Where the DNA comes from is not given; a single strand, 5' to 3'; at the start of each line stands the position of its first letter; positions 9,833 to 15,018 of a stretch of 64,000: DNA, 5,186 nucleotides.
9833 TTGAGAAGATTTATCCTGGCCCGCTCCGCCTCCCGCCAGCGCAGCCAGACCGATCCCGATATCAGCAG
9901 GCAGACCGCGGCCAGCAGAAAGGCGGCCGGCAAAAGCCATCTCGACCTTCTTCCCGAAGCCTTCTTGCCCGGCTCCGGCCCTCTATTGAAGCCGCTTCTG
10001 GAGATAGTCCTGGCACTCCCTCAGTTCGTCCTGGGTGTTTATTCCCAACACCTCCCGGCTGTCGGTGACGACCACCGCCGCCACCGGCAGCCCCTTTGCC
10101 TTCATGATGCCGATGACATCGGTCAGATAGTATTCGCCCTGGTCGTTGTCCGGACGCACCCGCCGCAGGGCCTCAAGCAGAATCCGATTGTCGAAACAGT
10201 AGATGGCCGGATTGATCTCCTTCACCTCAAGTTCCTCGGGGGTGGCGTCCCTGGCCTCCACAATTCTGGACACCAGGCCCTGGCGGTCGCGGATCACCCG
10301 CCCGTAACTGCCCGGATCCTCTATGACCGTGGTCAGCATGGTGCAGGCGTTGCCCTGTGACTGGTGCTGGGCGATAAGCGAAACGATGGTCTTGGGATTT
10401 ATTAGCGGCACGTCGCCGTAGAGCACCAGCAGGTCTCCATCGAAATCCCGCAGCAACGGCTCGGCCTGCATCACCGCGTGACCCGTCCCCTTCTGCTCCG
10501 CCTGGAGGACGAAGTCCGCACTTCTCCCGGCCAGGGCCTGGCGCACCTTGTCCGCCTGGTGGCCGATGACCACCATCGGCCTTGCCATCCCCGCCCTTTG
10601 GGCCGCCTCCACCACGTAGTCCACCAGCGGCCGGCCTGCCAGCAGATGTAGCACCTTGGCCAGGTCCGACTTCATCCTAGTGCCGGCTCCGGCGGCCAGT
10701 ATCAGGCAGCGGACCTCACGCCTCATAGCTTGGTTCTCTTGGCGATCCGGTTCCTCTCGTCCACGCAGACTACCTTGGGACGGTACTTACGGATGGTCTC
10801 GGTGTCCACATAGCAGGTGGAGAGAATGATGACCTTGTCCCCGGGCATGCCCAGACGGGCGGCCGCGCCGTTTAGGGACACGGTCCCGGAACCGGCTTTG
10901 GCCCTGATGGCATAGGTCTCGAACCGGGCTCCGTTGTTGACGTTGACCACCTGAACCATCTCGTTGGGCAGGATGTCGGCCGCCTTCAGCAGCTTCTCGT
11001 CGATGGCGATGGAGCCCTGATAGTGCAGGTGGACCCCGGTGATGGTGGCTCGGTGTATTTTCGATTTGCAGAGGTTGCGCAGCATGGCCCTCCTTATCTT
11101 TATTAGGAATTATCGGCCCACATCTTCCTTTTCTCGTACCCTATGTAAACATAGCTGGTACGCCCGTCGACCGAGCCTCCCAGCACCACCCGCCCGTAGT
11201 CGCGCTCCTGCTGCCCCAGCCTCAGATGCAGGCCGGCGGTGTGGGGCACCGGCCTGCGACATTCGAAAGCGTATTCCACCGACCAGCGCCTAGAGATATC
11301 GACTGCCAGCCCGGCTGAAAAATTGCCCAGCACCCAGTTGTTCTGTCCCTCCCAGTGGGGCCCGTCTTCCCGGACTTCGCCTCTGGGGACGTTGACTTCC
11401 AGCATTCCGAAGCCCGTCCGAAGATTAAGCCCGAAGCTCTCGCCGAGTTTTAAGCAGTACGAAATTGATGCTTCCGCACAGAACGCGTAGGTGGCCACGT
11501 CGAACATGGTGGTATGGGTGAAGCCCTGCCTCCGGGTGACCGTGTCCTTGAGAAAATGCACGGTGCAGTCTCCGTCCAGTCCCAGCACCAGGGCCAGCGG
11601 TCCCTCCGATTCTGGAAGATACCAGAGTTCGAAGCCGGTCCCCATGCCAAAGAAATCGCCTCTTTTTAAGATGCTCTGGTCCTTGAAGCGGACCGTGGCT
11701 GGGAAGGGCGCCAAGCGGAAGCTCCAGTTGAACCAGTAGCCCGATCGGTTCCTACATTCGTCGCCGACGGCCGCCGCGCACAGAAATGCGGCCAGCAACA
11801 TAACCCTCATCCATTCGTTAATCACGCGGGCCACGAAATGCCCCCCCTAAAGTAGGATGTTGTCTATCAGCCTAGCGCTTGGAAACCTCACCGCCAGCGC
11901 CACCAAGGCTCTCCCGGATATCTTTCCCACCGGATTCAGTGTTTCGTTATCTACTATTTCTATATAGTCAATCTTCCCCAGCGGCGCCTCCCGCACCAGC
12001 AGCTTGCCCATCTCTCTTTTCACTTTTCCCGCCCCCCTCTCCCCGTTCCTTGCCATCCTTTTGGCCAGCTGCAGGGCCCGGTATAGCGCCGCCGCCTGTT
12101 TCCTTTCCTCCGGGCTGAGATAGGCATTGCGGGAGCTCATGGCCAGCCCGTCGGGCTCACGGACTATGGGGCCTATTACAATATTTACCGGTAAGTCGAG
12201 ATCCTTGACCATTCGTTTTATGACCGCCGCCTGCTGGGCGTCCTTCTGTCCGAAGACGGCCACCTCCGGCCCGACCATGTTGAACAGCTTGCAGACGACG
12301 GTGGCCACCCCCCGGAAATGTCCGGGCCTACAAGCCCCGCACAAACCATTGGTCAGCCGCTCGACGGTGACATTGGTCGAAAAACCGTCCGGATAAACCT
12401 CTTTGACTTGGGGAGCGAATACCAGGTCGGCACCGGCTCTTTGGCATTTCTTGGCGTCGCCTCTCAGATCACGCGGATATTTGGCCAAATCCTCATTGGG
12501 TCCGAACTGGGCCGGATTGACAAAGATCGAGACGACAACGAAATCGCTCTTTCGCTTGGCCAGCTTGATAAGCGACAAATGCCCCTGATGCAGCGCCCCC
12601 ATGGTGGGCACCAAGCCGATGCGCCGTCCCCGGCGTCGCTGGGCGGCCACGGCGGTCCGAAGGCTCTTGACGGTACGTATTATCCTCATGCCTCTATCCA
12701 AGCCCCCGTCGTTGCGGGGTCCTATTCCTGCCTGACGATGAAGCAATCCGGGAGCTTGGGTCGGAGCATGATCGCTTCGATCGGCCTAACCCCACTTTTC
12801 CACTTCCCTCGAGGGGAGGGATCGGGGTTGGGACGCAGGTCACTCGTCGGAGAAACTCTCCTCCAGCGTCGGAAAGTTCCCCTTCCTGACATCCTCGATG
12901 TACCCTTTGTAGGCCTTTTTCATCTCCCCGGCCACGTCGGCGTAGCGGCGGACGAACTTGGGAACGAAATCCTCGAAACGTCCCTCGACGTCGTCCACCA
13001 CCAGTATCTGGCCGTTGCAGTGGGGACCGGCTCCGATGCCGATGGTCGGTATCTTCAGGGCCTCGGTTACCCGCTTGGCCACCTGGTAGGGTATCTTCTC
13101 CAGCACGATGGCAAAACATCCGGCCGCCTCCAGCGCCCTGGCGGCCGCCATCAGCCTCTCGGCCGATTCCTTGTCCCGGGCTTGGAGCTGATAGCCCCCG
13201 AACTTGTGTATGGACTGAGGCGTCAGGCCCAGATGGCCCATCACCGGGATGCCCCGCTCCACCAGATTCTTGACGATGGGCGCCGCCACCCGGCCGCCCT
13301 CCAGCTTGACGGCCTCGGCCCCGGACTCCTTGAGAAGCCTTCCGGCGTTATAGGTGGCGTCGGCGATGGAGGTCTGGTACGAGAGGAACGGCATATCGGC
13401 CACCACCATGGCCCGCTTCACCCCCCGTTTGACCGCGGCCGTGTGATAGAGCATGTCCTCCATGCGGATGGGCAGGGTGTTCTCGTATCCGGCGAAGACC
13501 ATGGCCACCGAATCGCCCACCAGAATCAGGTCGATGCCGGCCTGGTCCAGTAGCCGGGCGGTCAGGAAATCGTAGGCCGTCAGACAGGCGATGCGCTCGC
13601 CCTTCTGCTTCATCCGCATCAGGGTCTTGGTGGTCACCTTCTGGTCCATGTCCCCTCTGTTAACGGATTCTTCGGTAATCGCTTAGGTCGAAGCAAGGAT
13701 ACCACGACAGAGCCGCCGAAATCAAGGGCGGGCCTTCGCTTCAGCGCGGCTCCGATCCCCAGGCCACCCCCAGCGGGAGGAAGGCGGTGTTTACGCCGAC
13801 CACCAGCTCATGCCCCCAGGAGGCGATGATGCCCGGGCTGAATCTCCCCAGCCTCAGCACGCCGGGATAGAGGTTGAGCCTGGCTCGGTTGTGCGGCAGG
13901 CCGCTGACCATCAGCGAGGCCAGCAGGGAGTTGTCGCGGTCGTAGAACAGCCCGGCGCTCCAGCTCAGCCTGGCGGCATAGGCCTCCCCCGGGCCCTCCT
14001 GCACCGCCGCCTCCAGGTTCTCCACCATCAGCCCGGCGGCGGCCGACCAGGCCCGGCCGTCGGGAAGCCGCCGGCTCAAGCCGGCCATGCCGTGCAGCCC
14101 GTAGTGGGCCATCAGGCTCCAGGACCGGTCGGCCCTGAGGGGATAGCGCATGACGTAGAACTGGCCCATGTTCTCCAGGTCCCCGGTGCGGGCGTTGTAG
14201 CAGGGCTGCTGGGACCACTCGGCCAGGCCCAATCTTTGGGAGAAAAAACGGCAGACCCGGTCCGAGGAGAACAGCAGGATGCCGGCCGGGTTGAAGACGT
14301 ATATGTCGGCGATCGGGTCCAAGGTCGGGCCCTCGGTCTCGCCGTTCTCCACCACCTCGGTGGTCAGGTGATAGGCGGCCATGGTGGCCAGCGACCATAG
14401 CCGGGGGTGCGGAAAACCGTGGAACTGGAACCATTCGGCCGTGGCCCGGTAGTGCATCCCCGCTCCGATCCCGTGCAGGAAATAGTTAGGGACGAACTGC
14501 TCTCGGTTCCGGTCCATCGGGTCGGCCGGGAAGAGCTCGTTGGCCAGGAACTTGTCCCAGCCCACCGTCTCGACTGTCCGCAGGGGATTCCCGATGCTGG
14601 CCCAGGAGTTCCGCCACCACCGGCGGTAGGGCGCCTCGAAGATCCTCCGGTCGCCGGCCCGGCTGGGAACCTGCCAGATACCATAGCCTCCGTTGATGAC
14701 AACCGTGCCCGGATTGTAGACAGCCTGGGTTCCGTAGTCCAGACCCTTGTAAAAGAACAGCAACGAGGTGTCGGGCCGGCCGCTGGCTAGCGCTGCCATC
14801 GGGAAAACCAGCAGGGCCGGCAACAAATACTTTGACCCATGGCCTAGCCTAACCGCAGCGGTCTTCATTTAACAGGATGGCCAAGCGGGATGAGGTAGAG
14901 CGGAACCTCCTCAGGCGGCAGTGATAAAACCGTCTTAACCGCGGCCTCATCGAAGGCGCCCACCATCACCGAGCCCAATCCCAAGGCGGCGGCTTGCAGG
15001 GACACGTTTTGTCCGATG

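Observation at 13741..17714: Translationally coupled four-gene operon: multi-cluster ferredoxin, W/Mo aldehyde:ferredoxin oxidoreductase, membrane-anchored SagB-type dehydrogenase, secreted 375-aa protein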

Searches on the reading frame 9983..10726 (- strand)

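Call 40: search_protein_families(library=pfam, proteins=[window:9983-10726:-], max_evalue=0.0001)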
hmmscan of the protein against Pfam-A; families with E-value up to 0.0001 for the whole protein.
window:9983-10726:- (247 aa): 4 families
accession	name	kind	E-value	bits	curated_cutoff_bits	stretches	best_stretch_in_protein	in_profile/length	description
PF12804.13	NTP_transf_3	-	2.5e-20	73.7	27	1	7-192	1-146/160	MobA-like NTP transferase domain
PF00483.29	NTP_transferase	-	6.2e-19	69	21.2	1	8-219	3-220/245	Nucleotidyl transferase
PF01128.25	IspD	-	3.3e-09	37.3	27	1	7-137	3-132/221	2-C-methyl-D-erythritol 4-phosphate cytidylyltransferase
PF02348.25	CTP_transf_3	-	1.5e-07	31.9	22.6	1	9-133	4-127/217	Cytidylyltransferase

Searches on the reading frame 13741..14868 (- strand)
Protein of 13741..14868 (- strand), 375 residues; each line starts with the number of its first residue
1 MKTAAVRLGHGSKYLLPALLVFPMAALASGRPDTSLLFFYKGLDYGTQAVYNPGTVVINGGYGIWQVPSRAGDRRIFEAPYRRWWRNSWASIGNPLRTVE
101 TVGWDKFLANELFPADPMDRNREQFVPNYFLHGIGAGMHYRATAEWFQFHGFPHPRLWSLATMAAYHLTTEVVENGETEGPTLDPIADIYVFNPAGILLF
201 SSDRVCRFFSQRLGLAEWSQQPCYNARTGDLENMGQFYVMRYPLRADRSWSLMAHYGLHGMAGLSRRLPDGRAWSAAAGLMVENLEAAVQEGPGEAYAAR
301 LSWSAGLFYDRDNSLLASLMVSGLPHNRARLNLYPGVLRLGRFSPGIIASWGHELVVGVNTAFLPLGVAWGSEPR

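Call 4: search_protein_families(library=pfam, proteins=[window:13741-14868:-], max_evalue=0.01)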
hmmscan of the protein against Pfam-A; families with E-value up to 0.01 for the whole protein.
window:13741-14868:- (375 aa): 0 families

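Call 5: search_protein_families(library=ncbifam, proteins=[window:13741-14868:-], max_evalue=0.01)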
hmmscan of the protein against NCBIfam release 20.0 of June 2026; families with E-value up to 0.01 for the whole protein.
window:13741-14868:- (375 aa): 0 families

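Call 7: find_homologous_proteins(query=window:13741-14868:-, max_evalue=0.001)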
Query window:13741-14868:- (375 aa): 218 proteins with E <= 0.001 among 8000 candidates; the best 120 are listed.
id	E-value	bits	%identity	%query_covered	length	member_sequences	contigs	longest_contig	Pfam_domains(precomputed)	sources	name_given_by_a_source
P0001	3.0e-223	759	89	95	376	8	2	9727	-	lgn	-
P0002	1.1e-216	737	87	95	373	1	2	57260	-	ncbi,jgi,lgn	-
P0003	2.2e-195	667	78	97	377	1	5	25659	-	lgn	-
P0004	1.5e-183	628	71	97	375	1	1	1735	-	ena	-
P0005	4.9e-181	620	75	93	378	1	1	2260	-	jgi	jgi:hypothetical protein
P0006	1.8e-176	605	82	82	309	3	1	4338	-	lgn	-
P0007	7.9e-140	484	61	91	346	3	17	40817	-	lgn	-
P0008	6.1e-138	478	58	90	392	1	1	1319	-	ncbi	-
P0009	8.5e-137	474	65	82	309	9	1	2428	-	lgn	-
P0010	3.0e-136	473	58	96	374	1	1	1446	-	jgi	jgi:hypothetical protein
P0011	1.8e-128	447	57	91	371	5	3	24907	-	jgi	jgi:hypothetical protein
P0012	3.3e-126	440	55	90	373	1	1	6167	-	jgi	jgi:hypothetical protein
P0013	1.1e-125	438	56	89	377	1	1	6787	-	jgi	-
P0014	3.7e-125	436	56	89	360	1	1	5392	-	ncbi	-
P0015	1.8e-124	434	52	99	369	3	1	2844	-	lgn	-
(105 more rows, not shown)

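Call 10: find_related_loci(query=A1, collection=genome_contigs, flank=8000)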
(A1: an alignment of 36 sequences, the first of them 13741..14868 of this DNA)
Query A1 (375 aa) in genome_contigs; peptide patterns used: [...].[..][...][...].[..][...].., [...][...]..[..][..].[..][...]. (x = any residue, [..] = any of these).
372 stretches matched a pattern; 225 encode a relative of the query (tblastn E <= 1e-3); the best 80 are kept; 80 distinct loci.
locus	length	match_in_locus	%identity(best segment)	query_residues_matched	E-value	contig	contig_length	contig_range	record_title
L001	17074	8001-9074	88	14-374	0e+0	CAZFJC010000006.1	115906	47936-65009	MAG TPA_asm: uncultured bacterium isolate binchicken_co7_184 genome assembly, contig: NODE_287_length_115906_cov_11.4858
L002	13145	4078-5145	66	20-375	3e-159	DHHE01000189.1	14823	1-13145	MAG TPA_asm: bacterium UBP2_UBA4780 isolate UBA4780 UBA4780_contig_5588, whole genome shotgun sequence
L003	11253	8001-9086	52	15-372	6e-130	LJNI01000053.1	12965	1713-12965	MAG: candidate division TA06 bacterium DG_78 WOR1_52_54_5492, whole genome shotgun sequence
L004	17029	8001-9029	53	33-372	8e-122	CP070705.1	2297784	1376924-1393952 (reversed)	MAG: candidate division WOR-3 bacterium isolate bin53 chromosome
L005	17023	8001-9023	53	33-372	1e-120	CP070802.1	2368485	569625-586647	MAG: candidate division WOR-3 bacterium isolate bin1351 chromosome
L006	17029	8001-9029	50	28-370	3e-118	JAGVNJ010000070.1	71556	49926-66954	MAG: Candidatus Edwardsbacteria bacterium isolate DeMMO3_1 c_000000036425, whole genome shotgun sequence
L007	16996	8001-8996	51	37-369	8e-113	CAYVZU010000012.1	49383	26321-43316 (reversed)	MAG TPA_asm: uncultured Fibrobacterota bacterium isolate SRP062349_co5_336 genome assembly, contig: NODE_142_length_4938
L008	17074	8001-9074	47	13-370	3e-112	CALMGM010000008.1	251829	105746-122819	MAG TPA_asm: uncultured bacterium isolate SRR6284162_bin.43_CONCOCT_v1.1_MAG genome assembly, contig: ERZ795126.14, whol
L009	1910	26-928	55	74-375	6e-118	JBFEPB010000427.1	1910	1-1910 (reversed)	MAG: bacterium isolate Mix_mud04.2021.02.61 k141_966336_length_1910_cov_6.0000, whole genome shotgun sequence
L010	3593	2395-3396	51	38-369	8e-110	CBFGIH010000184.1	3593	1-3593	MAG: candidate division WOR-3 bacterium isolate Cr_S_Bin.42.optimized.1 genome assembly, contig: NODE_184_length_3593_co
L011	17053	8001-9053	55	26-375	1e-124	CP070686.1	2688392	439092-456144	MAG: candidate division WOR-3 bacterium isolate bin65 chromosome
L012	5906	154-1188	45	25-373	5e-104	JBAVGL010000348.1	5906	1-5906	MAG: Chitinivibrionales bacterium isolate MFD06947_ilm_asm_bin9 k127_30553, whole genome shotgun sequence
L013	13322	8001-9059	40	16-369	4e-92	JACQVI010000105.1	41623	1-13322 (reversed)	MAG: Ignavibacteriae bacterium isolate NC_groundwater_1459_Ag_S-0.65um_45_22 S_p65_S5_coassembly_k141_2248431, whole gen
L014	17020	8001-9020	46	24-370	3e-92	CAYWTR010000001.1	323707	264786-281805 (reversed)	MAG TPA_asm: uncultured Fibrobacteraceae bacterium isolate binchicken_co277_105 genome assembly, contig: NODE_58_length_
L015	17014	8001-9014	44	31-369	9e-91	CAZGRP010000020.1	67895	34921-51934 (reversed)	MAG TPA_asm: uncultured Cytophagia bacterium isolate SRP216583_co2_59 genome assembly, contig: NODE_165_length_67895_cov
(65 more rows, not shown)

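Call 15: predict_structure(alignment_id=A1)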
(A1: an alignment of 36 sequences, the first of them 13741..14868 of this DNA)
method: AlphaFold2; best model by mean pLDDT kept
length: 375 residues; sequences in the alignment: 36
mean_pLDDT: 87.5   pTM: 0.85
mean pLDDT of the five models: 87.5, 87.3, 86.9, 86.5, 85.8
residues with pLDDT >= 90: 258; 70-90: 59; 50-70: 47; < 50: 11
segments of 3 or more residues with pLDDT < 50: 1-8
pLDDT, mean of each block of 10 residues (from residue 1): 47 58 52 76 96 95 83 87 94 96 92 70 61 92 97 95 96 89 93 95 96 93 96 92 97 89 98 97 76 71 95 97 92 96 96 95 95 87
secondary structure, 60 per line:
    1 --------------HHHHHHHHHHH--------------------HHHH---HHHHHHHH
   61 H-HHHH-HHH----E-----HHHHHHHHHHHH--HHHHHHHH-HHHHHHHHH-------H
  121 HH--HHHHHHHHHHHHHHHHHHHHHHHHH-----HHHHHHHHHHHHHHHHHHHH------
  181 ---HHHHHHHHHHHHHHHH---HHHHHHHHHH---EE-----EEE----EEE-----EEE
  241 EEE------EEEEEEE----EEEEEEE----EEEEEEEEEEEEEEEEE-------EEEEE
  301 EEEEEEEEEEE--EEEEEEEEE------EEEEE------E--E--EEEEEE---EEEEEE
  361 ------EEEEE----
elements in order: H15-25 H46-49 H53-61 H63-66 H81-92 H95-102 H104-112 H125-149 H155-174 H184-199 H203-212 E223-225 E230-232 E238-243 E250-256 E261-267 E272-288 E296-311 E314-322 E329-333 E346-351 E355-360 E367-371

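Call 67: search_solved_structures(query=A1, max_evalue=1)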
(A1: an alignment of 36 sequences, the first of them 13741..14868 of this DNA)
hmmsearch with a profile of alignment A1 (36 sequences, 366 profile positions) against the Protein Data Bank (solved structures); distinct sequences matched with E-value up to 1: 0.

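Call 69: fold_search(model_id=the predicted structure, library=pdb)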
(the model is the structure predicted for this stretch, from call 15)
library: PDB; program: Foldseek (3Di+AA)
matches with E <= 10: 263; with E <= 0.001: 0
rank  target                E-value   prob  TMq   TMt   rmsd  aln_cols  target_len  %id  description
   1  4zwj_C                1.1e-01  0.07  0.11  0.06  24.9       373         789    8  Crystal structure of rhodopsin bound to arrestin by femtosecond X-ray laser (released 2015-07-29)
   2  4ph7_A                3.9e-01  0.10  0.19  0.18  21.6       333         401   11  Structure of Osh6p in complex with phosphatidylinositol 4-phosphate (released 2015-07-29)
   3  3puz_G                4.3e-01  0.04  0.08  0.10  21.8       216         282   15  Crystal Structure of a pre-translocation state MBP-Maltose transporter complex bound to AMP-PNP (released 2011-05-18)
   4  8b4i_A                5.1e-01  0.18  0.17  0.19  12.5       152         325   14  Cryo-EM structure of the Neurospora crassa TOM core complex at 3.3 angstrom (released 2023-08-09)
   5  9tp6_A                5.4e-01  0.08  0.13  0.19  17.8       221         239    9  Structure of LolA3 from Porphyromonas gingivalis (released 2026-02-18)
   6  8dml_B                5.4e-01  0.04  0.08  0.18  18.4       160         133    8  Vibrio parahaemolyticus VtrA/VtrC complex bound to the bile salt chenodeoxycholate (released 2023-06-14)
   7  8hco_A                6.8e-01  0.23  0.19  0.21  11.1       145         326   14  Substrate-engaged TOM complex from yeast (released 2023-09-13)
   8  8hco_I                8.9e-01  0.18  0.18  0.20  11.6       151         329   12  Substrate-engaged TOM complex from yeast (released 2023-09-13)
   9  3r9y                  8.9e-01  0.09  0.11  0.19  12.8       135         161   10  Crystal Structure of StWhy2 K67A (form I) (released 2011-09-28)
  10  7sfp                  9.4e-01  0.05  0.10  0.19  14.6       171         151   13  Crystal structure of OssO, a spirocyclase involved in the biosynthesis of ossamycin (released 2022-08-17)
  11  1zht                  9.4e-01  0.05  0.17  0.15  21.9       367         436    8  Structure of yeast oxysterol binding protein Osh4 in complex with 7-hydroxycholesterol (released 2005-09-06)
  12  3loy_A                9.4e-01  0.04  0.10  0.07  18.7       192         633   11  Crystal structure of a Copper-containing benzylamine oxidase from Hansenula Polymorpha (released 2010-03-16)
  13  5npy                  9.4e-01  0.02  0.10  0.09  23.2       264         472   11  Crystal structure of Helicobacter pylori flagellar hook protein FlgE2 (released 2017-11-15)
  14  7rea                  1.1e+00  0.08  0.13  0.18  14.5       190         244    8  Apo Hemophilin from A. baumannii (released 2021-11-17)
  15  3n1h                  1.2e+00  0.09  0.12  0.21  13.1       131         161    8  Crystal Structure of StWhy2 (released 2010-08-11)
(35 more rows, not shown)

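Call 70: search_protein_families(library=pfam, proteins=[window:13741-14868:-], max_evalue=10)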
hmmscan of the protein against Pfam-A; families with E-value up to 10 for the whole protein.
window:13741-14868:- (375 aa): 0 families
